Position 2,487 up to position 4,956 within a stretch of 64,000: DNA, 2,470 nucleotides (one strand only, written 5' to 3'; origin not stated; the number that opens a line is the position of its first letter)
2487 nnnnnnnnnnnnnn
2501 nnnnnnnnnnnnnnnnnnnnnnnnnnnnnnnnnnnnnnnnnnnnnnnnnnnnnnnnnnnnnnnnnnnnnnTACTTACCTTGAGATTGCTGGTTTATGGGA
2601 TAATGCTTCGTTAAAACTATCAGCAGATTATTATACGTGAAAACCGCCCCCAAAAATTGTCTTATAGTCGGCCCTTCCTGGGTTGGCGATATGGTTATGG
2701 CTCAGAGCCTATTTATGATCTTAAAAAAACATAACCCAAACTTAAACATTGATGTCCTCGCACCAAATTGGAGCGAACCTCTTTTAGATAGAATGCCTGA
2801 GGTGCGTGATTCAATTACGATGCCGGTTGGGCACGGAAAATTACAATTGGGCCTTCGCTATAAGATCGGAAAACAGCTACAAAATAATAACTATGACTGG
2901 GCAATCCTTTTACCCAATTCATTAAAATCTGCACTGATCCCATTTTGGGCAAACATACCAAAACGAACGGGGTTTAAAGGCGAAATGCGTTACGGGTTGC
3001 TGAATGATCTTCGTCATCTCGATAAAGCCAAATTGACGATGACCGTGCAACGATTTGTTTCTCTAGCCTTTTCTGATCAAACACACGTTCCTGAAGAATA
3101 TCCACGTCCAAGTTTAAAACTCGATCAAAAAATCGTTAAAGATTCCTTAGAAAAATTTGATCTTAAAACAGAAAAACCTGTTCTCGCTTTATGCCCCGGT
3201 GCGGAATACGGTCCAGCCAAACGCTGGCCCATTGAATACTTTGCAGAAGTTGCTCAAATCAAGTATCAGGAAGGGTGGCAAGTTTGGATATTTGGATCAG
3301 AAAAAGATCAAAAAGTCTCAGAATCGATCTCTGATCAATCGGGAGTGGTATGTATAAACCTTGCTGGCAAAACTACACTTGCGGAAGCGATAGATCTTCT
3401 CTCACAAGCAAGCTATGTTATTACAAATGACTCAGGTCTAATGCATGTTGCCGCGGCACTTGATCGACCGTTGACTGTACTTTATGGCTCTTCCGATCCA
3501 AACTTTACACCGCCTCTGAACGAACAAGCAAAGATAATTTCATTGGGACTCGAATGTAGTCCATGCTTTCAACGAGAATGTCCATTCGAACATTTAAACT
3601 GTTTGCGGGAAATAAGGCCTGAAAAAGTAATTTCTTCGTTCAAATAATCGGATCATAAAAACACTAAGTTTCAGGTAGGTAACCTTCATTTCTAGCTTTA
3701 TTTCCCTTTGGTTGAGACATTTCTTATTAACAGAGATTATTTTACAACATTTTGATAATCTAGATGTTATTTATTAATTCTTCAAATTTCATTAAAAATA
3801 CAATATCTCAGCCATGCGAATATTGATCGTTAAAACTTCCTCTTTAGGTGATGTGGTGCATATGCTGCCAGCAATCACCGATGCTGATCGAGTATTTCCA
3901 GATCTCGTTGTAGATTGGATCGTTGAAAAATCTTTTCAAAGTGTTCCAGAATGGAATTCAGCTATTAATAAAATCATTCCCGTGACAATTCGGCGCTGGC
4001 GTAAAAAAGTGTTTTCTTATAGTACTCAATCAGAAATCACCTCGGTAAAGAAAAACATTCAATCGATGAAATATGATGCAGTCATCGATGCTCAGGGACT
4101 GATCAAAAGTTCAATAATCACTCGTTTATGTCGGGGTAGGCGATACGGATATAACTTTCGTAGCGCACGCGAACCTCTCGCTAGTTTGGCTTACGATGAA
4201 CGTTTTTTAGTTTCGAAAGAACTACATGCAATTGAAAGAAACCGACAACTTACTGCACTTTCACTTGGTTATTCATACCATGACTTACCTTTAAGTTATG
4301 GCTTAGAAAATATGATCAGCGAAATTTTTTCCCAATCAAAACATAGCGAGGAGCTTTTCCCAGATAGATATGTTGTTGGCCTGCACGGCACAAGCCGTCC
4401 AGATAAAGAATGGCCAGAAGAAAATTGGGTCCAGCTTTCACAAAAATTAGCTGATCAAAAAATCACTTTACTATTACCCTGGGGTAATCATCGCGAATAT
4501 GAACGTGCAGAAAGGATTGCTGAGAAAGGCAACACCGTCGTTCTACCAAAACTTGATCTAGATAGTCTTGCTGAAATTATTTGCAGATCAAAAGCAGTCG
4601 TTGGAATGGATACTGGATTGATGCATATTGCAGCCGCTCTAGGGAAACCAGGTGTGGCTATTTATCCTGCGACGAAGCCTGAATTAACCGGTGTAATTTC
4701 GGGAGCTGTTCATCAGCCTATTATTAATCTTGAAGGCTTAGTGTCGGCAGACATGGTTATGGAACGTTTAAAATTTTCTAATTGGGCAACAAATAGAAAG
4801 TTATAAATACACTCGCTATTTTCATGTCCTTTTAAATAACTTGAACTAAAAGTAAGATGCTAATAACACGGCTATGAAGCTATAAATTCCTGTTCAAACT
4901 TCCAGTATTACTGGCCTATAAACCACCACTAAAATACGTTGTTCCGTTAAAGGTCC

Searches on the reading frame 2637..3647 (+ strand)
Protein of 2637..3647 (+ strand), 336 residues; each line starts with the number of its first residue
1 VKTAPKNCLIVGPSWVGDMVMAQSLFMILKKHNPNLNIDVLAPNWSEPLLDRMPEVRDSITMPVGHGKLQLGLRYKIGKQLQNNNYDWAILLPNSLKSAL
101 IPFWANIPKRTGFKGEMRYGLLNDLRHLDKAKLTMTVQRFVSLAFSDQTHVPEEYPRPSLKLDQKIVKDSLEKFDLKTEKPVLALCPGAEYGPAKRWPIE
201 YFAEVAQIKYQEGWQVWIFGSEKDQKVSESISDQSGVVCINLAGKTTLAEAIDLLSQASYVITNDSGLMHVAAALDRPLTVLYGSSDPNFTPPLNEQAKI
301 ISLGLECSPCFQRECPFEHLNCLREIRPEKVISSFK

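Call 100: search_protein_families(library=pfam, proteins=[window:2637-3647:+], max_evalue=0.0001)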
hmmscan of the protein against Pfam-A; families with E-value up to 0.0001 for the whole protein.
window:2637-3647:+ (336 aa): 1 family
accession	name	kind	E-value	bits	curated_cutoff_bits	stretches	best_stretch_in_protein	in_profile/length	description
PF01075.23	Glyco_transf_9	-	1.7e-76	257.2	22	1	74-319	1-245/247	Glycosyltransferase family 9 (heptosyltransferase)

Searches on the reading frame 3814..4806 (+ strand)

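Call 100: search_protein_families(library=pfam, proteins=[window:3814-4806:+], max_evalue=0.0001)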
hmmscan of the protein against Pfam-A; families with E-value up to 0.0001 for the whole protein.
window:3814-4806:+ (330 aa): 1 family
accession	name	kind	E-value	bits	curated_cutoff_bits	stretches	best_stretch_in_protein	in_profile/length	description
PF01075.23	Glyco_transf_9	-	7.9e-53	179.7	22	1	76-297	2-222/247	Glycosyltransferase family 9 (heptosyltransferase)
